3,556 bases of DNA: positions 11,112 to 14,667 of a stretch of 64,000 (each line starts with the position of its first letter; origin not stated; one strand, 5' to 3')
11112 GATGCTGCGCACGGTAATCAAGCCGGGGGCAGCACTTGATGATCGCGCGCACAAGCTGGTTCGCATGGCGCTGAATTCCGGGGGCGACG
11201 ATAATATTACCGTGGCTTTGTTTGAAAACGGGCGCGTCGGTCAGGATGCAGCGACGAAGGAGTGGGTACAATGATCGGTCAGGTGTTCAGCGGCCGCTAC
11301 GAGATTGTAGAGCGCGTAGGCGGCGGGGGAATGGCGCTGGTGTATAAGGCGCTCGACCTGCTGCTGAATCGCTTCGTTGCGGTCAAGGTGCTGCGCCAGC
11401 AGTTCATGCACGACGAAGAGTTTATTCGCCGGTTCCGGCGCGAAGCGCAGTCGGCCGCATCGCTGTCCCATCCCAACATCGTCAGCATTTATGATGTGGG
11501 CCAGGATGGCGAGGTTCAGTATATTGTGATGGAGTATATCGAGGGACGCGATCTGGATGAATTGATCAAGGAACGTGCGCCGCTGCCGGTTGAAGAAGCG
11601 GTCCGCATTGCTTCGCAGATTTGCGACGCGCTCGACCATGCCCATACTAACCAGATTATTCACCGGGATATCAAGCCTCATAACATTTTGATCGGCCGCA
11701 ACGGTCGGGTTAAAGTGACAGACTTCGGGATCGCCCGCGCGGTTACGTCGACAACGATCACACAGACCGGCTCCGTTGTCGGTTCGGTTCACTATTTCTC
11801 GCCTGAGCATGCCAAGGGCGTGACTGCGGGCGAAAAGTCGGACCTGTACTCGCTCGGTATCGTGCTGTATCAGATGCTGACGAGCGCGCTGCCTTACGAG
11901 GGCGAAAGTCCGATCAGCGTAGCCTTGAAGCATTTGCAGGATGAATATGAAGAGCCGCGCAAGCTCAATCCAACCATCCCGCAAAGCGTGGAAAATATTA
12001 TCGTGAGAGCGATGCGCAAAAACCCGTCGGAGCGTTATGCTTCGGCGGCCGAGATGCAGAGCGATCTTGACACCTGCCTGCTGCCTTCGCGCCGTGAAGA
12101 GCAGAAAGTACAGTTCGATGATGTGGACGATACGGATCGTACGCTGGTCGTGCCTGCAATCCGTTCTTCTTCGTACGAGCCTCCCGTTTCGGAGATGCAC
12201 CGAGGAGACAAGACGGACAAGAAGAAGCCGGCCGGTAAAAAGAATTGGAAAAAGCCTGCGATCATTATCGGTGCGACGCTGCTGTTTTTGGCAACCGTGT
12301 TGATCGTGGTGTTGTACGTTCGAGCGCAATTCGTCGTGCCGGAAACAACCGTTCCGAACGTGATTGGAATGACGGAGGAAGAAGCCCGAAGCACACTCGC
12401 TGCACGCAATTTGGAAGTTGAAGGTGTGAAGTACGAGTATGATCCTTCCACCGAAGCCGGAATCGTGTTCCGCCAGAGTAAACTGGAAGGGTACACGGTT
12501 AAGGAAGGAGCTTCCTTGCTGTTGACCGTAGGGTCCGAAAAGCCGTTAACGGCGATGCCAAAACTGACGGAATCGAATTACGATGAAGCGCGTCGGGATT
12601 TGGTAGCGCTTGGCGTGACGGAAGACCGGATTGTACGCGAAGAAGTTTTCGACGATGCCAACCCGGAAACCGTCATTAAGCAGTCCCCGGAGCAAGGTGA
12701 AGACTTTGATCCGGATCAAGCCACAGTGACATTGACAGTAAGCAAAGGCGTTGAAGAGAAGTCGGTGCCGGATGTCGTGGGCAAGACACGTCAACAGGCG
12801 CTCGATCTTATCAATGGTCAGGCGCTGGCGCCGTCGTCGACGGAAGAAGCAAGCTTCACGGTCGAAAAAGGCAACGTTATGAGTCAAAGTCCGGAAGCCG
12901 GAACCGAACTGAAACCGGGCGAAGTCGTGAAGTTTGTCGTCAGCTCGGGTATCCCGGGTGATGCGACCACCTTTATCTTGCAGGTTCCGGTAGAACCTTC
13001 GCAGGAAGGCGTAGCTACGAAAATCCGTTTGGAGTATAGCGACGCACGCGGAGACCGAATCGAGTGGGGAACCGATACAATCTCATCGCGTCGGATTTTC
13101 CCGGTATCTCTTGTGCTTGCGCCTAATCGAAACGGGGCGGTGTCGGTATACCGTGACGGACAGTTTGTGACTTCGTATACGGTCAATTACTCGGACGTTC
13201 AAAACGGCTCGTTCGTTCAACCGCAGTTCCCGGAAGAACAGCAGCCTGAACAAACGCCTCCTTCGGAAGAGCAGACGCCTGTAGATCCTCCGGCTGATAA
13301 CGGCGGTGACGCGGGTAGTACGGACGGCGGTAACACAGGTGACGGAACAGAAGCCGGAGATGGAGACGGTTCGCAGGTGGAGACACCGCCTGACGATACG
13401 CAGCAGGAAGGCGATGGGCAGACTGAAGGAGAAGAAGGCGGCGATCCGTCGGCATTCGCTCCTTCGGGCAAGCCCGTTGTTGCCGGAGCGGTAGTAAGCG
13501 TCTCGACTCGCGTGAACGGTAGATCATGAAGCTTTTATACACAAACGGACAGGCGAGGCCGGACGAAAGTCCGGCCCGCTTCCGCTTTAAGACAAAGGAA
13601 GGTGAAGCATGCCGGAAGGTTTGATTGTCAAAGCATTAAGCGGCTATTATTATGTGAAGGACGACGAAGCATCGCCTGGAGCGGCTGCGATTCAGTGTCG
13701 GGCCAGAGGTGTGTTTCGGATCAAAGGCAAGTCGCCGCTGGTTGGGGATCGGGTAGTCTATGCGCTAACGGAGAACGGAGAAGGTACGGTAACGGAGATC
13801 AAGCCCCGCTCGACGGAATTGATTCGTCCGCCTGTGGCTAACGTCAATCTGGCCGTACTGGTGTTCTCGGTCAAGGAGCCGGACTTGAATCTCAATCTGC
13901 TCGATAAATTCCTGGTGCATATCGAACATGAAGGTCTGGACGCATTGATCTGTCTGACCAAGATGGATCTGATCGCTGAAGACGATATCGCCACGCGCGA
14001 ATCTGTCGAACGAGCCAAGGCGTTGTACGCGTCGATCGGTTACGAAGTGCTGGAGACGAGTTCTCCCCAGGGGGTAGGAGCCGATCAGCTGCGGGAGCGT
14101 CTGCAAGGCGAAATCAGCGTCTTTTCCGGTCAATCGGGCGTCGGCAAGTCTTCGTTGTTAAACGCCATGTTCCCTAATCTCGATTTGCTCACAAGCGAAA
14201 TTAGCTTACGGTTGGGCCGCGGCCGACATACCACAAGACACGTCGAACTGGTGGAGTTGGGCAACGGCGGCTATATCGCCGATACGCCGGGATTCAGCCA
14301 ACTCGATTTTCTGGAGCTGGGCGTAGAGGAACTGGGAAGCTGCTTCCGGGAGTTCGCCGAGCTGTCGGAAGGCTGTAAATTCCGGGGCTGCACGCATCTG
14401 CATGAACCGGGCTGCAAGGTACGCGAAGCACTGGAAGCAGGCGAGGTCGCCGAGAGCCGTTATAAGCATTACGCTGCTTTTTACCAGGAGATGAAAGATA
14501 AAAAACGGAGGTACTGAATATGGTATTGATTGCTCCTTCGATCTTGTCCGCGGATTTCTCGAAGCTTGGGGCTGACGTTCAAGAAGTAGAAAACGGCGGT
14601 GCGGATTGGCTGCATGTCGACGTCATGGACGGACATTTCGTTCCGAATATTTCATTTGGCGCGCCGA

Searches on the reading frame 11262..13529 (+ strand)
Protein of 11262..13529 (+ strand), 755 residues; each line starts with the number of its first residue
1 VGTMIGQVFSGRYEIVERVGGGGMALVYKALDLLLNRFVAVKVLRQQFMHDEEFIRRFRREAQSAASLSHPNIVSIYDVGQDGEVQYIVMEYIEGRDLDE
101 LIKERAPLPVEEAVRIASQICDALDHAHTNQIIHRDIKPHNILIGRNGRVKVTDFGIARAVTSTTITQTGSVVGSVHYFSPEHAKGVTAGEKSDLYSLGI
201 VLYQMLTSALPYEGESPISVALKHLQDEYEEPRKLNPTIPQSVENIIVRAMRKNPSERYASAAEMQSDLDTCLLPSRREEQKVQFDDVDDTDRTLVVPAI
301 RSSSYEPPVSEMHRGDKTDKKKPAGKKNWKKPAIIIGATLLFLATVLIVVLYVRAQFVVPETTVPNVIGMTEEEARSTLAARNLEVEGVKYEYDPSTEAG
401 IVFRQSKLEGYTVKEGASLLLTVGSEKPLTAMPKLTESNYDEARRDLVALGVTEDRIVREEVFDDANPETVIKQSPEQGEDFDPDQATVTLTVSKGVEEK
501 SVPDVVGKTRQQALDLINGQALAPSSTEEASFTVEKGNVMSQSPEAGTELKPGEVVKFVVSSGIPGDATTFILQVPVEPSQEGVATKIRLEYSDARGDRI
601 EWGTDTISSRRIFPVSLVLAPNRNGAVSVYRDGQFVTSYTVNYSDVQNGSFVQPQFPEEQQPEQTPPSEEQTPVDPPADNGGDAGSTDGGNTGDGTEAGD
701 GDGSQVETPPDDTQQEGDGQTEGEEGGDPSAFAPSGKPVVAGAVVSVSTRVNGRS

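Call 14: search_protein_families(library=pfam, proteins=[window:11262-13529:+], max_evalue=0.00001)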
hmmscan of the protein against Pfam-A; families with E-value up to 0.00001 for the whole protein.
window:11262-13529:+ (755 aa): 5 families
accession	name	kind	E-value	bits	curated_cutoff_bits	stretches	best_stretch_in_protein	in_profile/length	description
PF00069.31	Pkinase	-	2.5e-57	194.7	31.7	1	13-263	1-256/263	Protein kinase domain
PF07714.23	PK_Tyr_Ser-Thr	-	1.3e-41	143.1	23.1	1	16-259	4-249/258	Protein tyrosine and serine/threonine kinase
PF03793.24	PASTA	-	5.6e-40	135.6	23.2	3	502-562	3-64/64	PASTA domain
PF03109.22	ABC1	-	9.2e-07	28.7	22.9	1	58-168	120-224/244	ABC1 atypical kinase-like domain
PF01636.29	APH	-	8.1e-06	26.2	23.2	0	47-126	31-106/239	Phosphotransferase enzyme family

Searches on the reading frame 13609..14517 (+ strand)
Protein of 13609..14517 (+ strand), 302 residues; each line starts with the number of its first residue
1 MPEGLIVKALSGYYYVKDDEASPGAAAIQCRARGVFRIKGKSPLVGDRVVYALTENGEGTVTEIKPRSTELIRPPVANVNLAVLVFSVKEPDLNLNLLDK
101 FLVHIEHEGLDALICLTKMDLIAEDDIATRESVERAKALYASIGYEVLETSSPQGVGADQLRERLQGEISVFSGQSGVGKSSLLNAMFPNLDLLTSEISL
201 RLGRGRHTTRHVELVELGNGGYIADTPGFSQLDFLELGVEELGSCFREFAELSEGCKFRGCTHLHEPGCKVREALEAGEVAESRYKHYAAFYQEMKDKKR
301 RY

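Call 14: search_protein_families(library=pfam, proteins=[window:13609-14517:+], max_evalue=0.00001)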
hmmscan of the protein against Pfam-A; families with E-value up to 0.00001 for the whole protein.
window:13609-14517:+ (302 aa): 2 families
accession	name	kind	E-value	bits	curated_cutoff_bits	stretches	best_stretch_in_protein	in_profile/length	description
PF03193.22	RsgA_GTPase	-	2.6e-57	193.9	30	1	64-234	1-173/174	RsgA GTPase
PF16745.11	RsgA_N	-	7.7e-19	67.6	27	1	3-61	1-54/54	RsgA N-terminal domain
